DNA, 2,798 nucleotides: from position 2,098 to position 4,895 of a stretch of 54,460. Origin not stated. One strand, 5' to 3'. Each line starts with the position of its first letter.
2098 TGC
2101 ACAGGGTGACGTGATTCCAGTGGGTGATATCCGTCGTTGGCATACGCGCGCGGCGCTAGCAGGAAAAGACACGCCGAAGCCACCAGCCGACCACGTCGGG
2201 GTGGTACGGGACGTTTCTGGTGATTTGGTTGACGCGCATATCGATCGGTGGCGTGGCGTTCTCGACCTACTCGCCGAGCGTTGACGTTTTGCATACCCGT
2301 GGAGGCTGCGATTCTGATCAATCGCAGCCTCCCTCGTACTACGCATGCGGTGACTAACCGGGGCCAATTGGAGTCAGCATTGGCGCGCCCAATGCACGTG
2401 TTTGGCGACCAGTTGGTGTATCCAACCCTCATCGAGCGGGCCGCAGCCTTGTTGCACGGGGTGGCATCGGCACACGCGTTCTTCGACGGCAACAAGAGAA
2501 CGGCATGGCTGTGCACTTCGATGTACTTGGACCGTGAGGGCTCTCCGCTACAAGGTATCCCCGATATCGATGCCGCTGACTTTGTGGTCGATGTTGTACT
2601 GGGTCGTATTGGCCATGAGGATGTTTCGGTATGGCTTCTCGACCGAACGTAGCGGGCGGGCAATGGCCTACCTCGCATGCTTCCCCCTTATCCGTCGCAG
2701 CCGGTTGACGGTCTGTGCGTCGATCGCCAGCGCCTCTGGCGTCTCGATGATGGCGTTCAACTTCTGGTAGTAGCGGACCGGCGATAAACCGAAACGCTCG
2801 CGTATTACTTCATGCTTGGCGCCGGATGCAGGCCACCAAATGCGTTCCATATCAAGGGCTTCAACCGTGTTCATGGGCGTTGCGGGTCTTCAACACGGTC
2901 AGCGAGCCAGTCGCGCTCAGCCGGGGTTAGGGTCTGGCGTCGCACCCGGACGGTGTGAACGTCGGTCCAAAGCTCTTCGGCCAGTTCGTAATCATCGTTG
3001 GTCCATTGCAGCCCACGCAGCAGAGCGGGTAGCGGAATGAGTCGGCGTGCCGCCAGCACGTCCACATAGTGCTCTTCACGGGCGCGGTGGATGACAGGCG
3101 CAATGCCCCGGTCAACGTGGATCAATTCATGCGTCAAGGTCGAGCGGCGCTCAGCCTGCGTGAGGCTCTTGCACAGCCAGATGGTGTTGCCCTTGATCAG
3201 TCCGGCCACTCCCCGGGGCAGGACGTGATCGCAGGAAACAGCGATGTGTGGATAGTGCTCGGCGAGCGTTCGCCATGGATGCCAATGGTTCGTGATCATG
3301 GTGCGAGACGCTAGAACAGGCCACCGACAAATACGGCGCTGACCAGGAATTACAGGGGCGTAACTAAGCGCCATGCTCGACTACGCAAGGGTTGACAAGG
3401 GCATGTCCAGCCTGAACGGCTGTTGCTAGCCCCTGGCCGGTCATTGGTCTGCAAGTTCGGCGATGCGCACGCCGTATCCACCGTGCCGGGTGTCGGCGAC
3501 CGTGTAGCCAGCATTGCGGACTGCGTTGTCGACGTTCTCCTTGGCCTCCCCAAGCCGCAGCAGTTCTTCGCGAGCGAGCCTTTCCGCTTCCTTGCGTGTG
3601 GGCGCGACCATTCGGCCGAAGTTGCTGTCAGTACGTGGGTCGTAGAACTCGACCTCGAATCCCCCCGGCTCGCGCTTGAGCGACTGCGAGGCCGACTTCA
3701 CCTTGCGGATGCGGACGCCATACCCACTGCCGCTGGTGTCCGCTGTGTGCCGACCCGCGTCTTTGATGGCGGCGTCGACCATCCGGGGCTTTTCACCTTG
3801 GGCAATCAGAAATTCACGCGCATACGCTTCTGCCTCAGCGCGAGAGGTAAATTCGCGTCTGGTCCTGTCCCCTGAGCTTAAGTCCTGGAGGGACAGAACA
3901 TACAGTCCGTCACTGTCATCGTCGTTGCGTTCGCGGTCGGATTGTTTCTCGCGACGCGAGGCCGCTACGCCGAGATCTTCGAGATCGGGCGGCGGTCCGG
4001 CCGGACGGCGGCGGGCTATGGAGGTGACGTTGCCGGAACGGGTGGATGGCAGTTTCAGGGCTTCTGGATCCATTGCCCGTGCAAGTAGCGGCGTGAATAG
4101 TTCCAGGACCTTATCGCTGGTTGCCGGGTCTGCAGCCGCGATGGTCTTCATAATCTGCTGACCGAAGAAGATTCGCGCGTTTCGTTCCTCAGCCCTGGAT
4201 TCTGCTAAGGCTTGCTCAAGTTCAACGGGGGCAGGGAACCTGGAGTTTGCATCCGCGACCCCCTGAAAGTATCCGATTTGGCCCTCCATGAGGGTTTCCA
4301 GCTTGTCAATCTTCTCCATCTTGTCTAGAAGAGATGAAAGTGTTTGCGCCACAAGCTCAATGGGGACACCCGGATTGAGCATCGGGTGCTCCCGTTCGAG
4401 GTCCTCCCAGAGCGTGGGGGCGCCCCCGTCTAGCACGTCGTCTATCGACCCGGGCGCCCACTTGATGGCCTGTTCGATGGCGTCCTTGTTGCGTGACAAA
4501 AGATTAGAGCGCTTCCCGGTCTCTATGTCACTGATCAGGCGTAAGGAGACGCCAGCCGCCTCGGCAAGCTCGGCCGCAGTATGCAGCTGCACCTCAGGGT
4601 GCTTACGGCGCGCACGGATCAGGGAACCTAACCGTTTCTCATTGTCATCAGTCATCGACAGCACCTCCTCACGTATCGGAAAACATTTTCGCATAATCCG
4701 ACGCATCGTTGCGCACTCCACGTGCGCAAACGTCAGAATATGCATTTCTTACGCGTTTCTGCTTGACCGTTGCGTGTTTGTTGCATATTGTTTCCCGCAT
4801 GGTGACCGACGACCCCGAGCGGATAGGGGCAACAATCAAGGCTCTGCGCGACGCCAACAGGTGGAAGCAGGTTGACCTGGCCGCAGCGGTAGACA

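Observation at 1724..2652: Panacea-domain (DUF4065) antitoxin paired with a Doc toxin via a TTGA start/stop overlap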

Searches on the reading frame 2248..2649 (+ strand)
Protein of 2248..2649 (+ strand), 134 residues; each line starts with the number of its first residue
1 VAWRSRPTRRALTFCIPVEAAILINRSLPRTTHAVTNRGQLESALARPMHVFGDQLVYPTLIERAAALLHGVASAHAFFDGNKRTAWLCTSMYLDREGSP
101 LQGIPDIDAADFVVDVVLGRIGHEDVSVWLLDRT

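Call 3: search_protein_families(library=pfam, proteins=[window:2248-2649:+], max_evalue=0.1)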
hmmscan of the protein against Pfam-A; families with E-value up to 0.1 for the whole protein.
window:2248-2649:+ (134 aa): 2 families
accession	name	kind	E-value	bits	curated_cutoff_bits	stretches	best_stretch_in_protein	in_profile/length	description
PF02661.23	Fic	-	4e-14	53.7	24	1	34-94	28-93/93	Fic/DOC family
PF24607.1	CBM_AftD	-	0.039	14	27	1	67-100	11-44/149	Arabinofuranosyltransferase D, third carbohydrate binding module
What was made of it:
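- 2281..2652 (+): doc: 123-aa Doc-type Fic-fold toxin, coordinates including the TAG stop. Pfam Fic E 4e-14 (call 3).
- Checked: ORF B ends at 2652 and matches Pfam PF02661 Fic at 53.7 bits, E 4e-14 (call 3).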

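Call 4: search_protein_families(library=ncbifam, proteins=[window:2248-2649:+], max_evalue=0.1)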
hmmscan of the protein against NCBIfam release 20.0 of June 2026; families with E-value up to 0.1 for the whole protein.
window:2248-2649:+ (134 aa): 2 families
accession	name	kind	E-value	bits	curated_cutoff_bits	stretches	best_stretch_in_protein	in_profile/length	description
TIGR01550.1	DOC_P1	subfamily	1.2e-09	38.3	38.65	1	33-129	24-119/122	type II toxin-antitoxin system death-on-curing family toxin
NF041381.1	XopAC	subfamily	0.014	14.1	450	1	61-100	378-417/451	XopAC/AvrAC family type III secretion system effector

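Call 10: find_homologous_proteins(query=window:2281-2649:+)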
Query window:2281-2649:+ (123 aa): 79 proteins with E <= 0.001 among 105 candidates.
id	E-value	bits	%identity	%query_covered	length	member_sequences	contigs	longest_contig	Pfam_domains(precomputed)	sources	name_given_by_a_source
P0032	1.5e-67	243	94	95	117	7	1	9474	PF02661.24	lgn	-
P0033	8.0e-64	231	85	100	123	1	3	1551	PF02661.24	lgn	-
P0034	1.4e-59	217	80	100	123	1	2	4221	PF02661.24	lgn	-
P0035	6.5e-58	212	79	100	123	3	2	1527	PF02661.24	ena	-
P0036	1.0e-57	211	76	100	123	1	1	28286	PF02661.24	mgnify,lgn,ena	mgnify:CR=1 FL=1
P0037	3.3e-54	200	79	95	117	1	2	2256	PF02661.24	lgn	-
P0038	4.7e-54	199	79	95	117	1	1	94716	PF02661.24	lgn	-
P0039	6.2e-52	192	70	100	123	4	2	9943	PF02661.24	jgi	jgi:death on curing protein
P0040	3.9e-51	190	74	95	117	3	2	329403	PF02661.24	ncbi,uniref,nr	ncbi:type II toxin-antitoxin system death-on-curing family toxin [Mycobacteroides abscessus]|uniref:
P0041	8.5e-51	189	75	95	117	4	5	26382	PF02661.24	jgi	jgi:death-on-curing protein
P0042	2.4e-50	187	75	95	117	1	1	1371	PF02661.24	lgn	-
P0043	8.6e-50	186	70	100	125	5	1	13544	PF02661.24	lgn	-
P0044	5.5e-46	173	69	95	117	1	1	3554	PF02661.24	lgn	-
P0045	8.0e-38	147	78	70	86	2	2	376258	PF02661.24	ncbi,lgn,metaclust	metaclust:status=active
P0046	3.9e-35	138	74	70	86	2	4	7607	PF02661.24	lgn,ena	-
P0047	9.8e-33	130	75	64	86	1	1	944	PF02661.24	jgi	jgi:death-on-curing protein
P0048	1.7e-31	126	73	67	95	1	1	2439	PF02661.24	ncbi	-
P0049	3.1e-30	122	87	56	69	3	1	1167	PF02661.24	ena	-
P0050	2.9e-28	116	47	98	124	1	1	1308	PF02661.24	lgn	-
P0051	9.0e-28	114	46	100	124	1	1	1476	PF02661.24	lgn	-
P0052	1.7e-27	114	48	99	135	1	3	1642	PF02661.24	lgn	-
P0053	1.3e-25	108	49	98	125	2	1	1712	PF02661.24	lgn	-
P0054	1.2e-23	101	45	98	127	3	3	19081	PF02661.24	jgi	jgi:death-on-curing protein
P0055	1.8e-23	101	44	99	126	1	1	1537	PF02661.24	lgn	-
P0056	4.8e-22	96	45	98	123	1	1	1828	PF02661.24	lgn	-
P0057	6.4e-20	89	42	97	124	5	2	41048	PF02661.24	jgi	jgi:death on curing protein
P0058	2.0e-19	87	47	84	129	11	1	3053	PF02661.24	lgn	-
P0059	4.0e-17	80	46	86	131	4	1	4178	PF02661.24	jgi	jgi:death-on-curing protein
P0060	2.0e-16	78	41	98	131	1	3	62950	PF02661.24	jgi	-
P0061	8.7e-15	73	40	98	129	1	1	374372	PF02661.24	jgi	jgi:death on curing protein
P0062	1.3e-14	72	39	98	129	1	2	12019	PF02661.24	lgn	-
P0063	1.3e-14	72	39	98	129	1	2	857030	PF02661.24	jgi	jgi:death-on-curing protein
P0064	1.3e-14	72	48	63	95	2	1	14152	PF02661.24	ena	-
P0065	2.8e-14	71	45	80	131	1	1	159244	PF02661.24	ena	-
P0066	1.3e-12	65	39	81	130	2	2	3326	PF02661.24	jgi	jgi:death on curing protein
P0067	4.4e-12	64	45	83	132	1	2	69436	PF02661.24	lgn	-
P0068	4.5e-12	64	45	83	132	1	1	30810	PF02661.24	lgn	-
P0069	4.2e-11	61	50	55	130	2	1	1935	PF02661.24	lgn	-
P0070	9.6e-11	60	41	91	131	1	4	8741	PF02661.24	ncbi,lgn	ncbi:MAG: type II toxin-antitoxin system death-on-curing family toxin [Stellaceae bacterium]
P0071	1.1e-10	59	41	80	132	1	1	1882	PF02661.24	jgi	jgi:death-on-curing protein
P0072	8.0e-10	57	48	56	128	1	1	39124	PF02661.24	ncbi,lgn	-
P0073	1.2e-9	56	50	55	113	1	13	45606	PF02661.24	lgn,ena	-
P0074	2.2e-9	55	42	53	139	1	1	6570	PF02661.24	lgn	-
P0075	2.5e-9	55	40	93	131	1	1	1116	PF02661.24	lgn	-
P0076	2.5e-9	55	42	75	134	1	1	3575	PF02661.24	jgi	jgi:death-on-curing protein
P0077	4.8e-9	54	40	93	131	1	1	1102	PF02661.24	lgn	-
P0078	9.2e-9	53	48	56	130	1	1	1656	PF02661.24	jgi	jgi:death-on-curing protein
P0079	1.8e-8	52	52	47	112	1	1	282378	PF02661.24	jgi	jgi:death-on-curing protein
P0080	2.4e-8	52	45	70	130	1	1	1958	PF02661.24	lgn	-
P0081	2.4e-8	52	38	80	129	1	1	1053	PF02661.24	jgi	-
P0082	2.5e-8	52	39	76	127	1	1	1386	PF02661.24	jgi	jgi:death-on-curing protein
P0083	8.2e-8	50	53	49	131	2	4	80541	PF02661.24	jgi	jgi:death-on-curing protein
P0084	3.6e-7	48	37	81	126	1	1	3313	PF02661.24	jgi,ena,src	-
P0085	4.4e-7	48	37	80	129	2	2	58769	PF02661.24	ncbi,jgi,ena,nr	ncbi:MAG TPA: type II toxin-antitoxin system death-on-curing family toxin [Stellaceae bacterium]|nr:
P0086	4.9e-7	48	38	74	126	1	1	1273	PF02661.24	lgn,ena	-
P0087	6.0e-7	47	39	81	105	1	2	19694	PF02661.24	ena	-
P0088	6.9e-7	47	37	97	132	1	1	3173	PF02661.24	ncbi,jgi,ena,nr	ncbi:MAG TPA: type II toxin-antitoxin system death-on-curing family toxin [Prosthecobacter sp.]|nr:t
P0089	9.4e-7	47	41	69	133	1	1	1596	PF02661.24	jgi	jgi:death on curing protein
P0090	1.0e-6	46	41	76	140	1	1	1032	PF02661.24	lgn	-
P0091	1.4e-6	46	43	67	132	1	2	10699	PF02661.24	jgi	jgi:death on curing protein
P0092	1.5e-6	46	35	96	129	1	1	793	PF02661.24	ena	-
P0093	2.0e-6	46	36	81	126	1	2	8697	PF02661.24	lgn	-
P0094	3.8e-6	45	41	69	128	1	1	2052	PF02661.24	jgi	jgi:death on curing protein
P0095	4.6e-6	44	38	89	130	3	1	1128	PF02661.24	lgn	-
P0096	6.0e-6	44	37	79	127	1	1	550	PF02661.24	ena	-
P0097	9.3e-6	43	44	58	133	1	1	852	PF02661.24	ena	-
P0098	9.9e-6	43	34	85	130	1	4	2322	PF02661.24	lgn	-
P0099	1.2e-5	43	51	43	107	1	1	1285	PF02661.24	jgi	-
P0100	1.3e-5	43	50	47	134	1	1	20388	PF02661.24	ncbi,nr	ncbi:MAG: type II toxin-antitoxin system death-on-curing family toxin [Prosthecobacter sp.]|nr:type 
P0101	1.5e-5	43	47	49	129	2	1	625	PF02661.24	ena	-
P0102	3.0e-5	42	48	47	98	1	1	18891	PF02661.24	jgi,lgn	jgi:death-on-curing protein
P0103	4.9e-5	41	33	80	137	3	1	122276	PF02661.24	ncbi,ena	-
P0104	7.3e-5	41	48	47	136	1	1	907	PF02661.24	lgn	-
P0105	8.7e-5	40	35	78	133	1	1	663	PF02661.24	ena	-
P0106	9.6e-5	40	33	80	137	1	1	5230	PF02661.24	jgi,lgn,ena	-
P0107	1.9e-4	39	30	89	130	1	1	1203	PF02661.24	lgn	-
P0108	1.9e-4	39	32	67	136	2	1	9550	PF02661.24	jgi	jgi:death on curing protein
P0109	1.9e-4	39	32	89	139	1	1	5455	PF02661.24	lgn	-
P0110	2.8e-4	39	37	76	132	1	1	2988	PF02661.24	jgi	jgi:death-on-curing protein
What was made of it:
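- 117-aa calls are common among homologues (call 10).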

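Call 15: search_solved_structures(query=A1, max_evalue=0.01, show_alignments=2)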
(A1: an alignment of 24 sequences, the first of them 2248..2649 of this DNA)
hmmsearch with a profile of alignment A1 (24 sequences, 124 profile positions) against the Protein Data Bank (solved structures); distinct sequences matched with E-value up to 0.01: 4.
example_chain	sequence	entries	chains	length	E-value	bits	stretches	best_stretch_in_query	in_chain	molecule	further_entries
3k33_A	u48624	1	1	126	1.1e-30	109.3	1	3-122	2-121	Death on curing protein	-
3dd7_A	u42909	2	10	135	3.1e-29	104.6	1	3-122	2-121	Death on curing protein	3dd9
3kh2_A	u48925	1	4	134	6.9e-29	103.5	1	3-122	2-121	Death on curing protein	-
9vzc_A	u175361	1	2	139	3.2e-19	72.3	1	15-113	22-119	Death-on-curing family protein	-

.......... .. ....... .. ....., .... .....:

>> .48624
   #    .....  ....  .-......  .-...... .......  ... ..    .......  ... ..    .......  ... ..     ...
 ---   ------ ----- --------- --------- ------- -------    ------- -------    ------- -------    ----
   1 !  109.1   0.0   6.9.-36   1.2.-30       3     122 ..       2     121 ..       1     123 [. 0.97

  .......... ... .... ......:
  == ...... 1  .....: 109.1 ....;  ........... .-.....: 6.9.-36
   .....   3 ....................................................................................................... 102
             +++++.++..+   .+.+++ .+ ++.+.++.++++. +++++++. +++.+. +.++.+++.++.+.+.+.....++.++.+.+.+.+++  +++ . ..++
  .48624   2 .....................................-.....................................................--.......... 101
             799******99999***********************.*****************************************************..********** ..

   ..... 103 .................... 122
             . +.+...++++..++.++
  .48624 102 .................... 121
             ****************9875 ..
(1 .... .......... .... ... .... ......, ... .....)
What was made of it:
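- Tried and rejected: The first PDB search with the Doc alignment (call 15) included P1 Doc itself as a row, so it is inflated.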

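Call 17: search_solved_structures(query=window:2281-2649:+, max_evalue=0.01, show_alignments=2)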
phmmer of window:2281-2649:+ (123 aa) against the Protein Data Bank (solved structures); distinct sequences matched with E-value up to 0.01: 4.
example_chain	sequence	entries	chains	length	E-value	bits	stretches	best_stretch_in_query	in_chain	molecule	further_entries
9vzc_A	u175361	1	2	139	4.1e-10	42.9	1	12-103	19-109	Death-on-curing family protein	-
3k33_A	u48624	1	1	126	0.00052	23.2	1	48-115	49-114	Death on curing protein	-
3dd7_A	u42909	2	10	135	0.0045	20.1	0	48-115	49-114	Death on curing protein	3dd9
3kh2_A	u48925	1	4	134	0.0087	19.2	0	48-115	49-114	Death on curing protein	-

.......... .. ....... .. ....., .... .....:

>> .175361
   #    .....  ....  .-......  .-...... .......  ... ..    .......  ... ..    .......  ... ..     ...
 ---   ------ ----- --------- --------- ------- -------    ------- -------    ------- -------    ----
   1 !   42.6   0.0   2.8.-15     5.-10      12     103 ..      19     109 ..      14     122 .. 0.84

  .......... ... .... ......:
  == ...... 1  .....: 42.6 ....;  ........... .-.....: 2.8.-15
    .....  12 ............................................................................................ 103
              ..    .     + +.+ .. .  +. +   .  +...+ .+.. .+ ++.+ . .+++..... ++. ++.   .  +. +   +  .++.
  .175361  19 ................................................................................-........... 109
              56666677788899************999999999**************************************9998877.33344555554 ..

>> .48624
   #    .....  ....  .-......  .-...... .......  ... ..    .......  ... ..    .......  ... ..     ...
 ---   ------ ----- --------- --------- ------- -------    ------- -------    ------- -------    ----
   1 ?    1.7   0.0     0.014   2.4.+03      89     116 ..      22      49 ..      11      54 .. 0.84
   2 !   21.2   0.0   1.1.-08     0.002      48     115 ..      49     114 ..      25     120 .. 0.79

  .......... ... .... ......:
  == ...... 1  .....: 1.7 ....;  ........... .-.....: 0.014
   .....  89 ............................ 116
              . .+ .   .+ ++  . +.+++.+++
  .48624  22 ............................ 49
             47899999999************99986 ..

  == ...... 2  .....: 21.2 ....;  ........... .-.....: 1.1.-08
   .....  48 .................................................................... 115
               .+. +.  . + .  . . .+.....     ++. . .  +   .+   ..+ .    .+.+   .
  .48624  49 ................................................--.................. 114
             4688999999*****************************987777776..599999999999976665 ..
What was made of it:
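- Tried and rejected: I repeated it with the single sequence: 9VZC 4e-10 and 3K33 5e-4 (call 17).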

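Call 48: search_protein_families(library=padloc, proteins=[window:2281-2649:+], max_evalue=0.01)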
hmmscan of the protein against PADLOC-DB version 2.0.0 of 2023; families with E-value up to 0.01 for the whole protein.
window:2281-2649:+ (123 aa): 6 families
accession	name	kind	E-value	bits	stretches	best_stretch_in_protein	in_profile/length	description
PDLC04963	PDC-S23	-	2.5e-10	38.3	1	25-87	203-265/312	-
PDLC04965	PDC-S23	-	2.5e-10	38.2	1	26-90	221-285/327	-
PDLC04964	PDC-S23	-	7.6e-09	33.2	1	27-86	225-284/331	-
PDLC04718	PDC-M59B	-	4e-05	21.8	1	39-88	42-91/159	-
PDLC04848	PDC-S05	-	0.0036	14.9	1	53-86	212-245/291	-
PDLC04838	PDC-S04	-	0.0074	14.1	1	45-91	124-170/209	-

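Call 69: predict_structure(alignment_id=A5)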
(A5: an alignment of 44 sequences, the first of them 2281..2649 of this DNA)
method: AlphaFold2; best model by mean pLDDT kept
length: 123 residues; sequences in the alignment: 44
mean_pLDDT: 94.0   pTM: 0.87
mean pLDDT of the five models: 94.0, 92.9, 91.7, 90.0, 89.4
residues with pLDDT >= 90: 111; 70-90: 11; 50-70: 1; < 50: 0
segments of 3 or more residues with pLDDT < 50: none
pLDDT, mean of each block of 10 residues (from residue 1): 88 92 92 95 93 97 93 96 96 94 96 96 94
secondary structure, 60 per line:
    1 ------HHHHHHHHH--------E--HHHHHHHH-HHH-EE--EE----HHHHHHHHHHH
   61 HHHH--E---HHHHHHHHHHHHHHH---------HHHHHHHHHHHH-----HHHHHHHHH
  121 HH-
elements in order: H7-15 H27-34 H50-64 H71-85 H95-106 H112-122

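Call 71: fold_search(model_id=the predicted structure, library=pdb)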
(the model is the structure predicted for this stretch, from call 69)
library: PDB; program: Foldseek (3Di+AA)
matches with E <= 10: 160; with E <= 0.001: 5
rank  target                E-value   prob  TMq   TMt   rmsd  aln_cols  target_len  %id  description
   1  3dd7_A                1.3e-04  1.00  0.80  0.80   2.5       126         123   25  Structure of DocH66Y in complex with the C-terminal domain of Phd (released 2008-09-16)
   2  3kh2_A                3.6e-04  1.00  0.75  0.74   2.8       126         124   25  Crystal structure of the P1 bacteriophage Doc toxin (F68S) in complex with the Phd antitoxin (L17M/V39A). Northeast St (released 2010-08-18)
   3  3k33_A                4.0e-04  1.00  0.76  0.75   2.8       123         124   27  Crystal structure of the Phd-Doc complex (released 2010-08-18)
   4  3dd7_C                4.7e-04  1.00  0.78  0.78   2.8       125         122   26  Structure of DocH66Y in complex with the C-terminal domain of Phd (released 2008-09-16)
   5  3kh2_C                8.1e-04  1.00  0.77  0.77   2.8       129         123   24  Crystal structure of the P1 bacteriophage Doc toxin (F68S) in complex with the Phd antitoxin (L17M/V39A). Northeast St (released 2010-08-18)
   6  5jj7_B                5.7e-03  1.00  0.62  0.26   4.7       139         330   19  Fic-1 (aa134 - 508 E274G) from C. elegans (released 2016-06-01)
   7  5jj6_B                7.4e-03  1.00  0.61  0.26   4.8       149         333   17  Fic-1 (aa134 - 508) from C. elegans (released 2016-06-01)
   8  5jj7_A                1.6e-02  1.00  0.55  0.24   5.6       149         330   21  Fic-1 (aa134 - 508 E274G) from C. elegans (released 2016-06-01)
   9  6i7h                  2.0e-02  1.00  0.68  0.28   4.1       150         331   15  Crystal structure of dimeric FICD mutant K256S (released 2019-09-25)
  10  6i7i                  2.2e-02  1.00  0.67  0.28   3.8       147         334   15  Crystal structure of dimeric FICD mutant K256A complexed with MgATP (released 2019-09-25)
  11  9yz5_A                2.4e-02  1.00  0.65  0.28   5.5       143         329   16  human FicD bound with farnesyl pyrophosphate (released 2026-02-25)
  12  5jj6_A                4.2e-02  0.99  0.55  0.24   5.3       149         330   21  Fic-1 (aa134 - 508) from C. elegans (released 2016-06-01)
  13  7b7z_A                4.4e-02  1.00  0.65  0.27   4.1       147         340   14  DeAMPylation complex of monomeric FICD and AMPylated BiP (state 1) (released 2021-07-07)
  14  6i7l                  4.6e-02  1.00  0.68  0.29   4.2       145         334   14  Crystal structure of monomeric FICD mutant L258D complexed with MgAMP-PNP (released 2019-09-25)
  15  4u07_A                5.4e-02  1.00  0.68  0.30   4.3       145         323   15  ATP bound to eukaryotic FIC domain containing protein (released 2014-12-10)
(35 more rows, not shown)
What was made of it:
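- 2281..2652 (+): AF2 pLDDT 94; best PDB matches are P1 Doc 3DD7/3K33/3KH2, TM 0.75-0.80 (calls 69, 71).
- On Fic/Doc fold (Pfam PF02661): AF2 model pLDDT 94; the top PDB matches are all Doc or Fic proteins (calls 69, 71).
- On Doc subfamily: Foldseek against 3DD7_A: TM 0.80, rmsd 2.5 A, about 126 columns (call 71).
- Closest known: Phd-Doc of bacteriophage P1. Same: The toxin has the same fold (TM 0.75-0.80; call 71), the same size (123 against 126 aa) and the same HxFxD(A/G)NKR motif.
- Checked: The full-length structural correspondence is nevertheless good: Foldseek against 3DD7_A gives TM 0.80 and rmsd 2.5 A over about 123-126 columns (call 71).
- The Doc model matches P1 Doc over its full length at TM 0.80 (calls 69, 71). 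It shares the Fic fold (calls 3, 71). The best structural matches are P1 Doc, ahead of all AMPylators (call 71).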

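Call 72: search_protein_families(library=ncbifam, proteins=[window:2281-2649:+], max_evalue=0.01)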
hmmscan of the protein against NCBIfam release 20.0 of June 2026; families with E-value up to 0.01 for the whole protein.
seq(123 aa): 1 family
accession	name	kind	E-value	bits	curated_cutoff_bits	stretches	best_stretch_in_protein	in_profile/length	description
TIGR01550.1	DOC_P1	subfamily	9.5e-10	38.7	38.65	1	22-118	24-119/122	type II toxin-antitoxin system death-on-curing family toxin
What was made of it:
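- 2281..2652 (+): TIGR01550 38.7 bits against 38.65 (call 72).
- On Doc subfamily (TIGR01550 DOC_P1): 38.7 bits for the 123-aa product (call 72) and 38.3 for the 134-aa reading (call 4).
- Checked: As the 123-aa product it scores 38.7 bits on TIGR01550 DOC_P1, against a cutoff of 38.65 (call 72).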

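Call 73: search_protein_families(library=phrogs, proteins=[window:2281-2649:+], max_evalue=0.001)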
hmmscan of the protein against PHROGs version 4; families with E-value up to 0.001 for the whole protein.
window:2281-2649:+ (123 aa): 3 families
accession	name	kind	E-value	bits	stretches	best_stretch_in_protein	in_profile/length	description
phrog_577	-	moron, auxiliary metabolic gene and host takeover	7.2e-21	75.4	1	8-121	8-122/128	Doc-like toxin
phrog_18015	-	unknown function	8.8e-17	62.4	1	18-110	24-116/244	-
phrog_26655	-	unknown function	5e-08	34.1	1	23-116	102-195/216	-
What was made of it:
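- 2281..2652 (+): PHROG 577 'Doc-like toxin' (call 73).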

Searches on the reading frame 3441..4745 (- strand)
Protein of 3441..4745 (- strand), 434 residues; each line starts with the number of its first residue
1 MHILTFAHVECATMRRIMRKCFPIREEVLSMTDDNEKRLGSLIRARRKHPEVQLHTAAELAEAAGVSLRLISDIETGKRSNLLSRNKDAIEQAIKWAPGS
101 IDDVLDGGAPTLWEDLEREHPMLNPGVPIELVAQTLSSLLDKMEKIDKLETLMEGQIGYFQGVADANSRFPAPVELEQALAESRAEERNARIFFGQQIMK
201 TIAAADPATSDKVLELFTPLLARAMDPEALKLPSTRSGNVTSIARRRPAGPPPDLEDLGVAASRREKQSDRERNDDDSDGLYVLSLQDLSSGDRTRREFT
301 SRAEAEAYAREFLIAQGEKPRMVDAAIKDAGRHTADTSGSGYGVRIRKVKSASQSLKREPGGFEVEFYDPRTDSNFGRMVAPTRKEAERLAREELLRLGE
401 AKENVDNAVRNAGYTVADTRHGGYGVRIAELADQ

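Call 3: search_protein_families(library=pfam, proteins=[window:3441-4745:-], max_evalue=0.1)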
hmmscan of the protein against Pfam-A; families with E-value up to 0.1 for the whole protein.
window:3441-4745:- (434 aa): 3 families
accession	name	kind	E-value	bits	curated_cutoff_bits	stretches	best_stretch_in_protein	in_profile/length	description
PF01381.28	HTH_3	-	0.0014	19.1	23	1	56-79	11-34/55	Helix-turn-helix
PF13560.12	HTH_31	-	0.003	18.3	27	1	38-80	1-40/64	Helix-turn-helix domain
PF09954.14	DUF2188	-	0.066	13.8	22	0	292-316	18-42/62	Uncharacterized protein conserved in bacteria (DUF2188)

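Call 48: search_protein_families(library=padloc, proteins=[window:3441-4745:-], max_evalue=0.01)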
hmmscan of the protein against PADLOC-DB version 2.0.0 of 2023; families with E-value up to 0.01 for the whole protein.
window:3441-4745:- (434 aa): 1 family
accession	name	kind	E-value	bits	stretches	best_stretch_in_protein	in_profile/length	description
PDLC02926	HTH_VI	-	0.0055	14.9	0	39-80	2-40/92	-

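Call 73: search_protein_families(library=phrogs, proteins=[window:3441-4745:-], max_evalue=0.001)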
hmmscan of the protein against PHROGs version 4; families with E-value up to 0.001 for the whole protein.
window:3441-4745:- (434 aa): 2 families
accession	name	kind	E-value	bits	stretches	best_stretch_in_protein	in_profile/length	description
phrog_6288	-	unknown function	4.3e-10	40.7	1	18-158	9-144/322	-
phrog_37057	-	transcription regulation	7.6e-05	23.8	1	35-115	10-85/144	transcriptional regulator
